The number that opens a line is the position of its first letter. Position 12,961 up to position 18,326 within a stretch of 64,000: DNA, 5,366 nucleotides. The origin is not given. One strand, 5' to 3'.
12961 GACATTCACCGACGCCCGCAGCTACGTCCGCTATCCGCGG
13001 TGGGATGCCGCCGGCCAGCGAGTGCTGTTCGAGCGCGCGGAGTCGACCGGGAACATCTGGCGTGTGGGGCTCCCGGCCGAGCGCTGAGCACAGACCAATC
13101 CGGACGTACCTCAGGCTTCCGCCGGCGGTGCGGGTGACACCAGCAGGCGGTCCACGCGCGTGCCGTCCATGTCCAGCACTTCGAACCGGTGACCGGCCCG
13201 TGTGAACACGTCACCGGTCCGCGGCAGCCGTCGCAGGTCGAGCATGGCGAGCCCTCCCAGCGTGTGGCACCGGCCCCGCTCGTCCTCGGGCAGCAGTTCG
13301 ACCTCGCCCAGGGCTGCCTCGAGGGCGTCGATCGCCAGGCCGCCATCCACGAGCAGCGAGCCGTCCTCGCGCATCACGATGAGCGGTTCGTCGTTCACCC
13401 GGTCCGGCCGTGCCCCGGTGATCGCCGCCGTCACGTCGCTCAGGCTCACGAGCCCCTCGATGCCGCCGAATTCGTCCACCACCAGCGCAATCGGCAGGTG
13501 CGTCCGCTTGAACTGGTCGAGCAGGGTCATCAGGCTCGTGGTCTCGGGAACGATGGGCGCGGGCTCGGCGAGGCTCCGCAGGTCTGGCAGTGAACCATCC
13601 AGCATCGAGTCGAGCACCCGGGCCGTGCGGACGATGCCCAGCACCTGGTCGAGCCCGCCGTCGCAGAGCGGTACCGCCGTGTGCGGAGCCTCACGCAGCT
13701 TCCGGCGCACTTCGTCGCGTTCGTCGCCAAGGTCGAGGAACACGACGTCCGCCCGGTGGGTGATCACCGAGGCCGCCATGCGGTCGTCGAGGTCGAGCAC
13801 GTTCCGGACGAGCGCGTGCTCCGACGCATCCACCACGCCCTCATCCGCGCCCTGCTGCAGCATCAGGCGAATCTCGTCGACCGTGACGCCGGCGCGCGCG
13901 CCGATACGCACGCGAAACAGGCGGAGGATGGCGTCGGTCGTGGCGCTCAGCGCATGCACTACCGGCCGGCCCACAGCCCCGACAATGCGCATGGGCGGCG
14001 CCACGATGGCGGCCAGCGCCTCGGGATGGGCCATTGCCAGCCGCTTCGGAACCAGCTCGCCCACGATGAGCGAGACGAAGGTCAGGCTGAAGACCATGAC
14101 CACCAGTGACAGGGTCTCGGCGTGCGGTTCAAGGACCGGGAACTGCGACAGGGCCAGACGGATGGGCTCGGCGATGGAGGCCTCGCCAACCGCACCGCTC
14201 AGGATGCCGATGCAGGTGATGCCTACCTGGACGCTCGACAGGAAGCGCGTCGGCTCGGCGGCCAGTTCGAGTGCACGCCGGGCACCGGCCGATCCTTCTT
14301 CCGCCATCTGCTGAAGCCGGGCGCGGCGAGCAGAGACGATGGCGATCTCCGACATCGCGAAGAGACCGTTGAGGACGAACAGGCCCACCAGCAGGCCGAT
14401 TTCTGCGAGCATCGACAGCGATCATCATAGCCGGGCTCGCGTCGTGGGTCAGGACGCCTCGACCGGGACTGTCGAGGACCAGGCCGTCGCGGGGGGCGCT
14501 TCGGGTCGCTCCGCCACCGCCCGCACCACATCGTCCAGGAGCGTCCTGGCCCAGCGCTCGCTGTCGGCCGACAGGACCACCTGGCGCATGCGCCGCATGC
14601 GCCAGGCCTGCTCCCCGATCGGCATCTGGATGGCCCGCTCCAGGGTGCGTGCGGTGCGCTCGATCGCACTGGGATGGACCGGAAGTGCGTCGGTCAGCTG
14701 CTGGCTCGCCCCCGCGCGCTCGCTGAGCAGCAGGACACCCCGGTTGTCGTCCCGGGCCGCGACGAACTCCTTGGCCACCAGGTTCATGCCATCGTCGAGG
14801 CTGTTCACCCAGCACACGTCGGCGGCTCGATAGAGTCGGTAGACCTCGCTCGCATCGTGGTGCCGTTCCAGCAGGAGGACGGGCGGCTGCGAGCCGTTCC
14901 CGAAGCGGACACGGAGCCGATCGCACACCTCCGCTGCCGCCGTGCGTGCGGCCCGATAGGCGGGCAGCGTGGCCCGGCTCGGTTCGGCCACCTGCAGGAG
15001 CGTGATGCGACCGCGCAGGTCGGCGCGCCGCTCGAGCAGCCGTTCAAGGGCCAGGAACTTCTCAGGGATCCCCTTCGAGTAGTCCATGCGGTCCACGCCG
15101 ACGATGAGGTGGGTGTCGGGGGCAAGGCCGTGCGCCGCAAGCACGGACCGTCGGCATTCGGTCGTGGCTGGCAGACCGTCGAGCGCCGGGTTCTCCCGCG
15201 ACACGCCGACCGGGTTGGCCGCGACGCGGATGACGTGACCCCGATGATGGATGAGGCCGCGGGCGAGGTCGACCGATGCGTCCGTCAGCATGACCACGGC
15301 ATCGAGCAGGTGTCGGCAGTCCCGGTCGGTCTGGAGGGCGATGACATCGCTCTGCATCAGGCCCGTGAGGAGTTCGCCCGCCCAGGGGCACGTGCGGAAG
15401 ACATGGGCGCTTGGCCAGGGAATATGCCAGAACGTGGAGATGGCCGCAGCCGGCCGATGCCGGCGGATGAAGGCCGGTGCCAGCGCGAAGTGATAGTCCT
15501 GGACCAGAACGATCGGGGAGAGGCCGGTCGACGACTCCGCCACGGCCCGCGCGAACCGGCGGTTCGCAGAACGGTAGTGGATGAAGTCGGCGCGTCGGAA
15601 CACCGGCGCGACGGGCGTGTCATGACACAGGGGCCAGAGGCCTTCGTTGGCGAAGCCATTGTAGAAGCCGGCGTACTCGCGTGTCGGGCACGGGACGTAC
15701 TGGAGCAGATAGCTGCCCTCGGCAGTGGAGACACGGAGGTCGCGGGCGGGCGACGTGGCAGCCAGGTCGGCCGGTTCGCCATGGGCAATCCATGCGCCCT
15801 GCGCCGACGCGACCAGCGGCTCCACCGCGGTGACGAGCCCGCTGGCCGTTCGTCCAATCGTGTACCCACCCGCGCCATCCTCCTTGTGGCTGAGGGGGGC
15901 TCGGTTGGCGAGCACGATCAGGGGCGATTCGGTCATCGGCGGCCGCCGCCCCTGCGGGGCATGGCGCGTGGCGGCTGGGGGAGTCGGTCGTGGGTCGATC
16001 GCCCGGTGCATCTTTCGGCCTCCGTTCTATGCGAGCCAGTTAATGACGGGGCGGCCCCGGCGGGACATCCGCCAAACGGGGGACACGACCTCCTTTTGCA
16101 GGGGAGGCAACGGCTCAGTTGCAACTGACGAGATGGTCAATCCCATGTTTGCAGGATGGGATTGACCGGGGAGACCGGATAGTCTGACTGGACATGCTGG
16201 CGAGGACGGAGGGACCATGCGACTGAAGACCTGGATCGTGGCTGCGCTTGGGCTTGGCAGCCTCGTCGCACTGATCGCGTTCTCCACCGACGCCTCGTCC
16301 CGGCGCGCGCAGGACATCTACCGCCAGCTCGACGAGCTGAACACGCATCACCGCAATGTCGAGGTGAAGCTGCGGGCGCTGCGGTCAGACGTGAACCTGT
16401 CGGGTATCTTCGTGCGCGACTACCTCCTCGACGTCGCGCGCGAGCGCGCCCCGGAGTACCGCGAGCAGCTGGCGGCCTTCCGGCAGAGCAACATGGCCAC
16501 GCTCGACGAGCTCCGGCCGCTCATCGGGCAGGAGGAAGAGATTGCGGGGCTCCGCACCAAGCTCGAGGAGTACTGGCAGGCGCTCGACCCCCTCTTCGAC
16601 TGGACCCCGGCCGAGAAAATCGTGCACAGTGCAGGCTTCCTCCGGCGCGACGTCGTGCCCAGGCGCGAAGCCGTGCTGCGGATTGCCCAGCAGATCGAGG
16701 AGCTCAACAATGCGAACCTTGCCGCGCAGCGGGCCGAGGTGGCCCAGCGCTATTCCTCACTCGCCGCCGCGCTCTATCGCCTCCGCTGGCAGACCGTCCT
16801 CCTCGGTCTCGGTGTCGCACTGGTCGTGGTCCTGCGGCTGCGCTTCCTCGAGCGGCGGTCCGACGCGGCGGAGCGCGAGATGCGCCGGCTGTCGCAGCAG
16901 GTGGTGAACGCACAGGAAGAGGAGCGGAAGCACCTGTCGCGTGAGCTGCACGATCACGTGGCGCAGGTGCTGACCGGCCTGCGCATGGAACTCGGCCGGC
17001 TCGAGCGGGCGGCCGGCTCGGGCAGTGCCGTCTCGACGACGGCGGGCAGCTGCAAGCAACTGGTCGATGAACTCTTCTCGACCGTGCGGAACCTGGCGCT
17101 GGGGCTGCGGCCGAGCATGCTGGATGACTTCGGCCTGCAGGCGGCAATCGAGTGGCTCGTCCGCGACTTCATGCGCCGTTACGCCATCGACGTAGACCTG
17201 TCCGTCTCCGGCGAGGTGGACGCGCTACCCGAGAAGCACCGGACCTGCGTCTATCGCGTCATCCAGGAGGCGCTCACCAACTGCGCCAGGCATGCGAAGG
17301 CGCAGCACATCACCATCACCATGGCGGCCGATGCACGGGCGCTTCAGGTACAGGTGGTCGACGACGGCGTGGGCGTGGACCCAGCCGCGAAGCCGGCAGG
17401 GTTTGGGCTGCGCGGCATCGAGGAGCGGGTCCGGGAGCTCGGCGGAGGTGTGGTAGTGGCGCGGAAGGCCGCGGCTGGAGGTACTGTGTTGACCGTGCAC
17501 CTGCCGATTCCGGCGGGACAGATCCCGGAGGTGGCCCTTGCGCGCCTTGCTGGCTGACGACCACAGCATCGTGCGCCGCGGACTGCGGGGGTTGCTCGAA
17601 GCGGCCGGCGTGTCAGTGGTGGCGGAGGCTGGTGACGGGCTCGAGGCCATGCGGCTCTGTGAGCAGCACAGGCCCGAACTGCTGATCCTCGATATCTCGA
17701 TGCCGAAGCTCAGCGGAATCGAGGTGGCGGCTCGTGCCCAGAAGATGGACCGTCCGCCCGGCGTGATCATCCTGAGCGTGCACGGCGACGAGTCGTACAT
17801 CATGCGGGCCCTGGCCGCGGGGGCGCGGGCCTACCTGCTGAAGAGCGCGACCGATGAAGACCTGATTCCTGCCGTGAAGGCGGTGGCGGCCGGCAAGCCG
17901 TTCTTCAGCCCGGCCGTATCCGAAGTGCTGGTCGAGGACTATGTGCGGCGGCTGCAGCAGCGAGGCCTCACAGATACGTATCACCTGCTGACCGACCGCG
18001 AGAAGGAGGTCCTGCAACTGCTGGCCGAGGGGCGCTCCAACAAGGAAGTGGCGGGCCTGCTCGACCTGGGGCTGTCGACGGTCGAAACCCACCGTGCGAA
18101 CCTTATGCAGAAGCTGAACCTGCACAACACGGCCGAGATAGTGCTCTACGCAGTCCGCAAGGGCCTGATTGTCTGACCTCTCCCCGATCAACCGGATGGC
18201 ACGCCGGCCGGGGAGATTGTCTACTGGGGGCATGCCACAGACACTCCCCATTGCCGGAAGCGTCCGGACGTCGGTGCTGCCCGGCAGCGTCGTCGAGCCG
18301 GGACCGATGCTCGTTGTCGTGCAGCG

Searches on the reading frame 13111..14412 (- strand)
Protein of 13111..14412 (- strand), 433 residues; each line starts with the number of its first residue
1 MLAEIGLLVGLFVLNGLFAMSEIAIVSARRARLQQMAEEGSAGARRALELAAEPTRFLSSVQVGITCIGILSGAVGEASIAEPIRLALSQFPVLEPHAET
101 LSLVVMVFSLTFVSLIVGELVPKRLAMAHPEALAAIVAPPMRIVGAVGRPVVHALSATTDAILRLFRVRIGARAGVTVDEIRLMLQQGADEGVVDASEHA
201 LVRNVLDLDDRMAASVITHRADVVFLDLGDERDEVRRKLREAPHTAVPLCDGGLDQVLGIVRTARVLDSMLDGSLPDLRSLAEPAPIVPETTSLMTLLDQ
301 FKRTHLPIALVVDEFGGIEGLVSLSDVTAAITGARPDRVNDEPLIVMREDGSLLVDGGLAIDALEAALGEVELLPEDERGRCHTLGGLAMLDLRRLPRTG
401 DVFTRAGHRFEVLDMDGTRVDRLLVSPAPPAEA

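Call 56: search_protein_families(library=pfam, proteins=[window:13111-14412:-], max_evalue=0.001)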
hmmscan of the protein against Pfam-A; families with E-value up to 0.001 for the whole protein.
window:13111-14412:- (433 aa): 3 families
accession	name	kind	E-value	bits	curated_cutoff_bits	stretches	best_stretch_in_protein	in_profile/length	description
PF01595.25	CNNM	-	1.4e-44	152.4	28.4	1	8-198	3-181/181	Cyclin M transmembrane N-terminal domain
PF03471.22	CorC_HlyC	-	4.5e-15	55.9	27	1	348-427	3-79/81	Transporter associated domain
PF00571.33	CBS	-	2.4e-10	41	24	1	283-331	7-55/57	CBS domain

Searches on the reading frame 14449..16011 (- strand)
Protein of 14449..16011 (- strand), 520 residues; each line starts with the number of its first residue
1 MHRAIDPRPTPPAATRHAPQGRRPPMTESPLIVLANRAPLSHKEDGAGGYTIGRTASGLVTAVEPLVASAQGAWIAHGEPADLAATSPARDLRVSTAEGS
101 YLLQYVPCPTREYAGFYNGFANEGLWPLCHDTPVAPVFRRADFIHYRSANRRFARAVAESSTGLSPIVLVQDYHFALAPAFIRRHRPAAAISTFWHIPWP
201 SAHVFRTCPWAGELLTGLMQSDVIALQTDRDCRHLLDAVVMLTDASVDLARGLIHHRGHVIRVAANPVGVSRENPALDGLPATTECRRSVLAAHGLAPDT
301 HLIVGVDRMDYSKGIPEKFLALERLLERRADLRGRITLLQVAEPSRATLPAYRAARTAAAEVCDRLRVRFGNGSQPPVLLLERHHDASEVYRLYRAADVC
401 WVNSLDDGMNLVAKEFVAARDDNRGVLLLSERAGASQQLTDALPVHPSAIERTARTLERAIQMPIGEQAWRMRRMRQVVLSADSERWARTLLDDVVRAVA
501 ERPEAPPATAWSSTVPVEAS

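Call 56: search_protein_families(library=pfam, proteins=[window:14449-16011:-], max_evalue=0.001)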
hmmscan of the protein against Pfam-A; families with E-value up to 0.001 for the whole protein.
window:14449-16011:- (520 aa): 1 family
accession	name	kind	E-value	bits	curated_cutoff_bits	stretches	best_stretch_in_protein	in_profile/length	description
PF00982.27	Glyco_transf_20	-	1.7e-102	344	32.5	1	31-495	3-471/473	Glycosyltransferase family 20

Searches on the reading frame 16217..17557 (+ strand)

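Call 10: search_protein_families(library=pfam, proteins=[window:16217-17557:+], max_evalue=0.001)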
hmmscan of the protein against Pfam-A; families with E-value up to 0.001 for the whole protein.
window:16217-17557:+ (446 aa): 3 families
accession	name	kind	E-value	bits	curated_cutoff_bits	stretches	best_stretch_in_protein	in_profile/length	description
PF07730.19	HisKA_3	-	1.8e-12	48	24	1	236-300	1-66/68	Histidine kinase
PF02518.31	HATPase_c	-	1.1e-11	45.6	26.4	1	345-432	6-110/111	Histidine kinase-, DNA gyrase B-, and HSP90-like ATPase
PF13581.12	HATPase_c_2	-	1.1e-07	32.3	27.4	1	337-414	24-104/127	Histidine kinase-like ATPase domain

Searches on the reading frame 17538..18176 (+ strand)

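Call 10: search_protein_families(library=pfam, proteins=[window:17538-18176:+], max_evalue=0.001)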
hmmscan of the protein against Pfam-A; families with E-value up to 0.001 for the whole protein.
window:17538-18176:+ (212 aa): 3 families
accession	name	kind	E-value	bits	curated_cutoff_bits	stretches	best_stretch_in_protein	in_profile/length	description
PF00072.30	Response_reg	-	6.5e-27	94.3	30.2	1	4-113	2-110/111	Response regulator receiver domain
PF00196.25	GerE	-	8.1e-20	70.7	23.5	1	150-205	2-57/57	Bacterial regulatory proteins, luxR family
PF08281.18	Sigma70_r4_2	-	0.0001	22.3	25.7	1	151-193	11-54/54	Sigma-70, region 4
